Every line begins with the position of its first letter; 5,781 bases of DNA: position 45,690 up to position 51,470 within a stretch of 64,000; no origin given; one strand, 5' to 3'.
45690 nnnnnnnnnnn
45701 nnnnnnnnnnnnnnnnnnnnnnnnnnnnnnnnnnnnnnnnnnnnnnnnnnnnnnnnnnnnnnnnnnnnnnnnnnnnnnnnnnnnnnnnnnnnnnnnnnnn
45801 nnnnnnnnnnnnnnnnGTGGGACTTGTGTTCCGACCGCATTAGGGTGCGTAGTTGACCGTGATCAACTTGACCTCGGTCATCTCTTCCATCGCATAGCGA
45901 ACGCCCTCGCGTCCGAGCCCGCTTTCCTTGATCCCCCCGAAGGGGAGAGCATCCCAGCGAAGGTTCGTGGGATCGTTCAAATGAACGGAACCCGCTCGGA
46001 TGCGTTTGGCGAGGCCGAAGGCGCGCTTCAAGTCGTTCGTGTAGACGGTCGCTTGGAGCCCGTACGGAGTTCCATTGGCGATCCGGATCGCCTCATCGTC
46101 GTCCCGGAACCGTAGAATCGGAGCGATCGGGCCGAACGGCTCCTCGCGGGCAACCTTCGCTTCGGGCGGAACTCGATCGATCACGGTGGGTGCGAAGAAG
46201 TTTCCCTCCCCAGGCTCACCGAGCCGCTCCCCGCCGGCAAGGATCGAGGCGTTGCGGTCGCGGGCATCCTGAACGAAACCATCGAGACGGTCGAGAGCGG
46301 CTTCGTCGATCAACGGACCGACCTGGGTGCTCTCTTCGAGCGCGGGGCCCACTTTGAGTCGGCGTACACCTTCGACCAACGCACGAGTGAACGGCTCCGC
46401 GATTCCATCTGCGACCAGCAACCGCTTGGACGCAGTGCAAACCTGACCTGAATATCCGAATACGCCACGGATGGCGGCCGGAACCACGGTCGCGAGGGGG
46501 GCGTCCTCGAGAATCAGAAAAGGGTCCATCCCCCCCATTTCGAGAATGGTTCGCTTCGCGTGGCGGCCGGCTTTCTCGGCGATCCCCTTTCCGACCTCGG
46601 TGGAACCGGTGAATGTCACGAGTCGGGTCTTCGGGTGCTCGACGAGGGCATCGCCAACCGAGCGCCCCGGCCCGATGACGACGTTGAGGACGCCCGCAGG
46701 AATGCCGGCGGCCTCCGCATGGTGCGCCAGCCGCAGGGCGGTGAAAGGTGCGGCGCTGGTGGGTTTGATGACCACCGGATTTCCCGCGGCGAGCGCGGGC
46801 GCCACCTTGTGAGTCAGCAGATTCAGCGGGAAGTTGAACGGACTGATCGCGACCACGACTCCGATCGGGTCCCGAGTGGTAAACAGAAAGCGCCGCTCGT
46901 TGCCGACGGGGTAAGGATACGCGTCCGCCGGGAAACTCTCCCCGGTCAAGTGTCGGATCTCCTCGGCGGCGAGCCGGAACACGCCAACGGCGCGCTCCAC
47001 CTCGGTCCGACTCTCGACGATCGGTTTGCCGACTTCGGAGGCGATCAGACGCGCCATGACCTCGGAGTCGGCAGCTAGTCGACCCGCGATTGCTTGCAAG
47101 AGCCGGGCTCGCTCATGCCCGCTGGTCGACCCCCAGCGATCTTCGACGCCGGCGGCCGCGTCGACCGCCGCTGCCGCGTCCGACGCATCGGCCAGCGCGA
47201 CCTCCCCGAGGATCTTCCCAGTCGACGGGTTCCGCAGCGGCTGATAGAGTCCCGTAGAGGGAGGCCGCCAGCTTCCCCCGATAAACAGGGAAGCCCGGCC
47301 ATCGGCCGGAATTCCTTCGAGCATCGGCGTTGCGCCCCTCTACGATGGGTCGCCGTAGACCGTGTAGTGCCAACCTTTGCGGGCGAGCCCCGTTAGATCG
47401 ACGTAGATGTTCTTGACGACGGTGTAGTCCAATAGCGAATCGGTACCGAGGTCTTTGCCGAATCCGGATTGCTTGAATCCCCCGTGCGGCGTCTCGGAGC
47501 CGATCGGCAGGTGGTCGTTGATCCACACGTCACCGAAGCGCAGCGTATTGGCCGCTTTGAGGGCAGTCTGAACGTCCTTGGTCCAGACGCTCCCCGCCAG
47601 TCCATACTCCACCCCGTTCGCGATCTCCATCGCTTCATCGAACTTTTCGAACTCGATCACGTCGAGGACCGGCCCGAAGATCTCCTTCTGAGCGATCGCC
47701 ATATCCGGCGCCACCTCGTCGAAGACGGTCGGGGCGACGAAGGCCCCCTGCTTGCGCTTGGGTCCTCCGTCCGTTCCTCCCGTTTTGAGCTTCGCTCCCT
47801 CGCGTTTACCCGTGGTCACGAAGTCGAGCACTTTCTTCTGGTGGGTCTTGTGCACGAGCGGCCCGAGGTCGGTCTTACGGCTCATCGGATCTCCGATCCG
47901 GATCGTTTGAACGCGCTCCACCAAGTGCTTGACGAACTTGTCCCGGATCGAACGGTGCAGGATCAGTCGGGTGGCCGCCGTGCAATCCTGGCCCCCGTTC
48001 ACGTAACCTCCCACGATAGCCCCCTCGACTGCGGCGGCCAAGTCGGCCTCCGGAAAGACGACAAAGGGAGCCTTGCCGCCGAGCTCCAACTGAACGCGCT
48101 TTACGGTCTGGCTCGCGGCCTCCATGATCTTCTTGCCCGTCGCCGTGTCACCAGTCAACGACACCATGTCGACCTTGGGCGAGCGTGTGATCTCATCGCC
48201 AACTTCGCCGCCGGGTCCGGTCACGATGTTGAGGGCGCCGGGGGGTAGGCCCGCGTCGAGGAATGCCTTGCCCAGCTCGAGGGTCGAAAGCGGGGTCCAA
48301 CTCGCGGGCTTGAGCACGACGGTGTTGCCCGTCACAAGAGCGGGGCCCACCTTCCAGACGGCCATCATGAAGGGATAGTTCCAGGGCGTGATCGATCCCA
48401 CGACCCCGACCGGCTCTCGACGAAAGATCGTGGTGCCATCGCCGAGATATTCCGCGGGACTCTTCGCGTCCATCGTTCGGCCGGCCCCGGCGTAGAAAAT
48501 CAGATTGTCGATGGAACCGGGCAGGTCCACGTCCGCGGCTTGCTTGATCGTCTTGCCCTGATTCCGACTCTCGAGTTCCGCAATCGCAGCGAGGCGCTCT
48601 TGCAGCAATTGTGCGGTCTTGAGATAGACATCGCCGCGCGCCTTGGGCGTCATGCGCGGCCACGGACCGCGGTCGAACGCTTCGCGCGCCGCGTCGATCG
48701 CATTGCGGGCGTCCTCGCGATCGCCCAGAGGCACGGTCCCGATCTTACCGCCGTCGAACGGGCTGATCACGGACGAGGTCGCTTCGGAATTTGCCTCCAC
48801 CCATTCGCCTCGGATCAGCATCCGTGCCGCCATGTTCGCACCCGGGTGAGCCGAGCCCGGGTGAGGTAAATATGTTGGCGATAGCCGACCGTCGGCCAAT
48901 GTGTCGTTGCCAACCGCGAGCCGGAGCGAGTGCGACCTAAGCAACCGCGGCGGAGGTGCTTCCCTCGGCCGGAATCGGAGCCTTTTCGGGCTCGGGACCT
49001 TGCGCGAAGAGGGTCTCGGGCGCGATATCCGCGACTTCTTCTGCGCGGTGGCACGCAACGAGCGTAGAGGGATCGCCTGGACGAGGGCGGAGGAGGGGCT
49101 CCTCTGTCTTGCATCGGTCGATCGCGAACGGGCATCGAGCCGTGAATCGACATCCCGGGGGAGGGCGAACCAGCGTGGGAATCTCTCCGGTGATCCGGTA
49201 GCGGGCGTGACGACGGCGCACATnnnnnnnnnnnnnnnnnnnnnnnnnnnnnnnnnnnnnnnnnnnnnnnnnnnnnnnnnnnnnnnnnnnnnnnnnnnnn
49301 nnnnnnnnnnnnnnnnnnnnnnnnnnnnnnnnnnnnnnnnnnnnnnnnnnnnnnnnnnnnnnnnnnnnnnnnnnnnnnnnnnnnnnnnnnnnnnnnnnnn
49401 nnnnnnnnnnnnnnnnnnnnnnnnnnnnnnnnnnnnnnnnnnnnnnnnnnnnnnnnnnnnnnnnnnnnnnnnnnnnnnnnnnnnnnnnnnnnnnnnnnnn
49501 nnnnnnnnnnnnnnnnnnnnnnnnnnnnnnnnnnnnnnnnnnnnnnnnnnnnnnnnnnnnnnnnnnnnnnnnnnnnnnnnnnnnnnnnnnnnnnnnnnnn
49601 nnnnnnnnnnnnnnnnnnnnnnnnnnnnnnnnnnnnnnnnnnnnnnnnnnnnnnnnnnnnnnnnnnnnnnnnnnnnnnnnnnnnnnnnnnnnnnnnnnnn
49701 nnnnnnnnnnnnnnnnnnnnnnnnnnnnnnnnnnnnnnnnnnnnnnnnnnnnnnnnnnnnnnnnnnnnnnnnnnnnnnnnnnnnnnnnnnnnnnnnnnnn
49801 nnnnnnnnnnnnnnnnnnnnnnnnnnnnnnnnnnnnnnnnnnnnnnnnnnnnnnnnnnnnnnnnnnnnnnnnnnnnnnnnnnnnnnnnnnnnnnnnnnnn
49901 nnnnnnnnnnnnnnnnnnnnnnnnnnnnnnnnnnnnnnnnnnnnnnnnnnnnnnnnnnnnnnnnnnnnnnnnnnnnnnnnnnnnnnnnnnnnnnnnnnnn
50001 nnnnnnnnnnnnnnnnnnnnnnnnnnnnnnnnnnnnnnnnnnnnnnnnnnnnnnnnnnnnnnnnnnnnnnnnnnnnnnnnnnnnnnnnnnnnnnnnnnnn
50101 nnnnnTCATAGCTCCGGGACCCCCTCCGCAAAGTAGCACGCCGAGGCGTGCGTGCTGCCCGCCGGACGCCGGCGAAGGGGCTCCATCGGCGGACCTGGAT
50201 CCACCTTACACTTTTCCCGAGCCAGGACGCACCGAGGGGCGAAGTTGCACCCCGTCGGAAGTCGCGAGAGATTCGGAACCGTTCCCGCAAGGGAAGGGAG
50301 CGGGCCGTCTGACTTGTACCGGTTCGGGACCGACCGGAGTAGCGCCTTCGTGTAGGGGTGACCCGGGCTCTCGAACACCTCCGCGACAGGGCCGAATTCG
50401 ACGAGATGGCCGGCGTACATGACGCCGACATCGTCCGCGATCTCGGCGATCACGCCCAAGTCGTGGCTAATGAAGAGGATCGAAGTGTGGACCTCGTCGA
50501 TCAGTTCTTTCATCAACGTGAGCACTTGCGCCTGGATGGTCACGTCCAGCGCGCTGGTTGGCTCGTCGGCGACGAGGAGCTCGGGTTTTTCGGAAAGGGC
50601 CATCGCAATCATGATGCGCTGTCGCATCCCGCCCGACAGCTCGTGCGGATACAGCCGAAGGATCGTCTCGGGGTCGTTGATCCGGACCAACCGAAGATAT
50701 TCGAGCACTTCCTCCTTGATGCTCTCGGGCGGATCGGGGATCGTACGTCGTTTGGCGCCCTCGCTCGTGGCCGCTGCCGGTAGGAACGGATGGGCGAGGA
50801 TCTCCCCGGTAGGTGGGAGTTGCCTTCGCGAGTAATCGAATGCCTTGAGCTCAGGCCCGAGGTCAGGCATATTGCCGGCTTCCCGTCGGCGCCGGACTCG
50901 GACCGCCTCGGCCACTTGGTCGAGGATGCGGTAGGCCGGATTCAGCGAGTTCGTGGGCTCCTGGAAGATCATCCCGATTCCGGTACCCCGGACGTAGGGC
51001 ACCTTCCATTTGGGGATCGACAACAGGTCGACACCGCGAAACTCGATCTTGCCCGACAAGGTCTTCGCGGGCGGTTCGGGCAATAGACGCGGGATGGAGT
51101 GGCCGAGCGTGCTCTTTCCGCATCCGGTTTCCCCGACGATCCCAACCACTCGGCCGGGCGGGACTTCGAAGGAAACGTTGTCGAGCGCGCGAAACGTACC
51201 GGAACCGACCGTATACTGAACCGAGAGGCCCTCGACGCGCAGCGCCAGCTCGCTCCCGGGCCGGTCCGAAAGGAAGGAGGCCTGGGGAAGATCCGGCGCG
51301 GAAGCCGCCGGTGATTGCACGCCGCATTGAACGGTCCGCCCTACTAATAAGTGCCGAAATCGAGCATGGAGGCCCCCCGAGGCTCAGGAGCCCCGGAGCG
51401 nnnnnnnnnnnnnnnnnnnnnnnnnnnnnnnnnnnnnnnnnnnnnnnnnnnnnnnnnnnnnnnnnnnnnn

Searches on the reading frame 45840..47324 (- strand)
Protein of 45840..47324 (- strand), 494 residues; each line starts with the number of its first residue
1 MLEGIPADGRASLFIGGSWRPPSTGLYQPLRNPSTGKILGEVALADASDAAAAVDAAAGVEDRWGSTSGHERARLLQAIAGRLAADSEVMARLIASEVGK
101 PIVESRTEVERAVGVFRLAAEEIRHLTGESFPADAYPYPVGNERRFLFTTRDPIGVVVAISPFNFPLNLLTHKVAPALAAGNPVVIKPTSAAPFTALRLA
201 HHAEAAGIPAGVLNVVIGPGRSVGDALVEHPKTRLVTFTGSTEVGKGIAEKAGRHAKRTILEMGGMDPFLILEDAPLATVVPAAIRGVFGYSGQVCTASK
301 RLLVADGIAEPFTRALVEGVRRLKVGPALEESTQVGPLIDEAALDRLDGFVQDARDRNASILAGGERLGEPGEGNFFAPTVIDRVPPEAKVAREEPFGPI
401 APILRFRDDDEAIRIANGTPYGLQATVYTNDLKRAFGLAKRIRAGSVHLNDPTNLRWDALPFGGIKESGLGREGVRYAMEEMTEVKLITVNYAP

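Call 68: search_protein_families(library=pfam, proteins=[window:45840-47324:-], max_evalue=0.00001)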
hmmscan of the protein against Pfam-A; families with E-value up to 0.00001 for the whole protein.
window:45840-47324:- (494 aa): 1 family
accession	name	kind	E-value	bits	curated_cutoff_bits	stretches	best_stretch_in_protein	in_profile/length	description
PF00171.27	Aldedh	-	8.2e-162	539.4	23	1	28-487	9-460/461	Aldehyde dehydrogenase family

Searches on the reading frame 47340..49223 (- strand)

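Call 68: search_protein_families(library=pfam, proteins=[window:47340-49223:-], max_evalue=0.00001)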
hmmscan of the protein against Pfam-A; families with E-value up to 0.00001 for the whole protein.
window:47340-49223:- (627 aa): 1 family
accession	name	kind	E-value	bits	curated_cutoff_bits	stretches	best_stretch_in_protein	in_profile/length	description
PF00171.27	Aldedh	-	3.9e-170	566.8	23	1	141-606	1-461/461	Aldehyde dehydrogenase family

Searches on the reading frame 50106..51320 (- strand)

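Call 68: search_protein_families(library=pfam, proteins=[window:50106-51320:-], max_evalue=0.00001)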
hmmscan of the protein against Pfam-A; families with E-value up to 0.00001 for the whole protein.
window:50106-51320:- (404 aa): 3 families
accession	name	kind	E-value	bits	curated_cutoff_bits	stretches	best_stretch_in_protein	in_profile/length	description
PF00005.33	ABC_tran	-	1.6e-26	94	25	1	46-256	1-137/137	ABC transporter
PF08352.17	oligo_HPY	-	9.6e-21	74.4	27.1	1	307-371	1-65/65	Oligopeptide/dipeptide transporter, C-terminal region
PF13304.12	AAA_21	-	6.2e-06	26.9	27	0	197-291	209-303/304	AAA domain, putative AbiEii toxin, Type IV TA system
